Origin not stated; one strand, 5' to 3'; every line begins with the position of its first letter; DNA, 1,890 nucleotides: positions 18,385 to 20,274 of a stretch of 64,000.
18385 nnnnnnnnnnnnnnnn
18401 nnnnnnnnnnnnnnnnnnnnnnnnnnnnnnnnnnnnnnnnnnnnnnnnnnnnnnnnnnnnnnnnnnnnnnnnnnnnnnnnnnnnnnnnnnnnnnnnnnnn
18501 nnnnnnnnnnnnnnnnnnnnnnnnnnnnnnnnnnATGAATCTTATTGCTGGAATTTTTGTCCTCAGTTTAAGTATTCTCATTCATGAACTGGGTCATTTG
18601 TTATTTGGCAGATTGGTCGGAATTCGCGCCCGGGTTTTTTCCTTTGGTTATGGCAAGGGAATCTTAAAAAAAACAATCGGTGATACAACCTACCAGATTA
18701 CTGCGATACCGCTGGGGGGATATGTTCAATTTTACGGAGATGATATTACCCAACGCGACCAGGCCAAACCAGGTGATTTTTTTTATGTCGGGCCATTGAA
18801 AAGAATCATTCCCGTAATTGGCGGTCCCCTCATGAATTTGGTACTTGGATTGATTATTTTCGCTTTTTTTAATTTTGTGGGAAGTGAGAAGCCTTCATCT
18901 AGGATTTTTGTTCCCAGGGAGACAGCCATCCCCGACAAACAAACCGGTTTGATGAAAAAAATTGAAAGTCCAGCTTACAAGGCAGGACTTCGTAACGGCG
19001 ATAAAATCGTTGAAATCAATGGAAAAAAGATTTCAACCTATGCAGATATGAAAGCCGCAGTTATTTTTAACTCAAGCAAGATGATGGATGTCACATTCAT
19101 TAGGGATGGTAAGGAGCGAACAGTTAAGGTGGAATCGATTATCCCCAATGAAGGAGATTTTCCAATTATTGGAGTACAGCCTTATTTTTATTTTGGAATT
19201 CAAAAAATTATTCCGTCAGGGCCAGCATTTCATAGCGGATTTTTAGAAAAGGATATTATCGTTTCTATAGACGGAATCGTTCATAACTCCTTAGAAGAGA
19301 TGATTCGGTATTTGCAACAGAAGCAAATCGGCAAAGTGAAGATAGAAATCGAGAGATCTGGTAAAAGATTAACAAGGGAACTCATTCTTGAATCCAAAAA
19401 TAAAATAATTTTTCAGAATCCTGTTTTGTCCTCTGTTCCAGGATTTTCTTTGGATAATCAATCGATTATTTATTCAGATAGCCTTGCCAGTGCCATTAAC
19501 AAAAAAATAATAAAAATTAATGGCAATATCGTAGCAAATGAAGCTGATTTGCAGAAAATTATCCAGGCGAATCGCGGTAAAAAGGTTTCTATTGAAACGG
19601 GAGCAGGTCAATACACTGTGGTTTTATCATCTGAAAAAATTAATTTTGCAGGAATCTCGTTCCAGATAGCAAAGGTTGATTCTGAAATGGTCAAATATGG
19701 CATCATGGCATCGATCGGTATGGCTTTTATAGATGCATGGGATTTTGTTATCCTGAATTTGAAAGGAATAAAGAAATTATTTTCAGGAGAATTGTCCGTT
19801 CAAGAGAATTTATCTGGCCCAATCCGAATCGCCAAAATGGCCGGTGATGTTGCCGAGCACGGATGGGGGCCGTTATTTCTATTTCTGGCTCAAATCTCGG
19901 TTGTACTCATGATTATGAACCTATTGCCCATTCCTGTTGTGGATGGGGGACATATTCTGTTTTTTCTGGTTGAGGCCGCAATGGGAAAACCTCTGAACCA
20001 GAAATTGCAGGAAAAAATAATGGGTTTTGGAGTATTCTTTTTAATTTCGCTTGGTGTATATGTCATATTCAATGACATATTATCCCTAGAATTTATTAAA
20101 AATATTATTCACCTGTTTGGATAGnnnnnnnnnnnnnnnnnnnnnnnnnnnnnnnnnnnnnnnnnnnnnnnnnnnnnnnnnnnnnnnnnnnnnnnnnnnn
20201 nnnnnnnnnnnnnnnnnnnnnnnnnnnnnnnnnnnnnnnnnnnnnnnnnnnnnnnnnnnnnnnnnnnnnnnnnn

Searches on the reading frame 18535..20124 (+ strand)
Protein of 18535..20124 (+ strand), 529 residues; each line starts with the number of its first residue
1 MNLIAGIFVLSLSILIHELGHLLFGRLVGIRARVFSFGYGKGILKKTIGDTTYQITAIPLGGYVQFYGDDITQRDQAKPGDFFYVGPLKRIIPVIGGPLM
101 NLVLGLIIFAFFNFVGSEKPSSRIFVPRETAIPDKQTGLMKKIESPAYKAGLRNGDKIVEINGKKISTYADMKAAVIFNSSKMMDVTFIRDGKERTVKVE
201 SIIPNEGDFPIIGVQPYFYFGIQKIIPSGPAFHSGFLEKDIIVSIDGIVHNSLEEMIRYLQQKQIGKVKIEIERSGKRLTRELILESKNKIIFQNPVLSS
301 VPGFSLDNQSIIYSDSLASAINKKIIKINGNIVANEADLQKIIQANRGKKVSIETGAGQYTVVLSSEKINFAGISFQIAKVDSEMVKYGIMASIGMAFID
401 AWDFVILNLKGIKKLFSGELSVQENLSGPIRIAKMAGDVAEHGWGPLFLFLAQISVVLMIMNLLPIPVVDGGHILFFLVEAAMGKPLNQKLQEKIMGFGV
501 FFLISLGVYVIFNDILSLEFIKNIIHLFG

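Call 37: search_protein_families(library=pfam, proteins=[window:18535-20124:+], max_evalue=0.00001)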
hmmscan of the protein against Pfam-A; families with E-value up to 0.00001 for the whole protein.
window:18535-20124:+ (529 aa): 5 families
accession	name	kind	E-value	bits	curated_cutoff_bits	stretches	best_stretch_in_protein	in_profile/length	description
PF02163.28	Peptidase_M50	-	2.7e-55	187.5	27.2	1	6-505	2-220/221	Peptidase family M50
PF13180.12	PDZ_2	-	1.7e-21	76.7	27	2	222-283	16-78/80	PDZ domain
PF17820.7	PDZ_6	-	4.8e-19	68.3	27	1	144-176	8-40/54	PDZ domain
PF00595.29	PDZ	-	1.2e-09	38.8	23.2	0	142-181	35-72/81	PDZ domain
PF14685.13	PDZ_Tricorn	-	1.2e-07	32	25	0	142-199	28-88/88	Tricorn protease PDZ domain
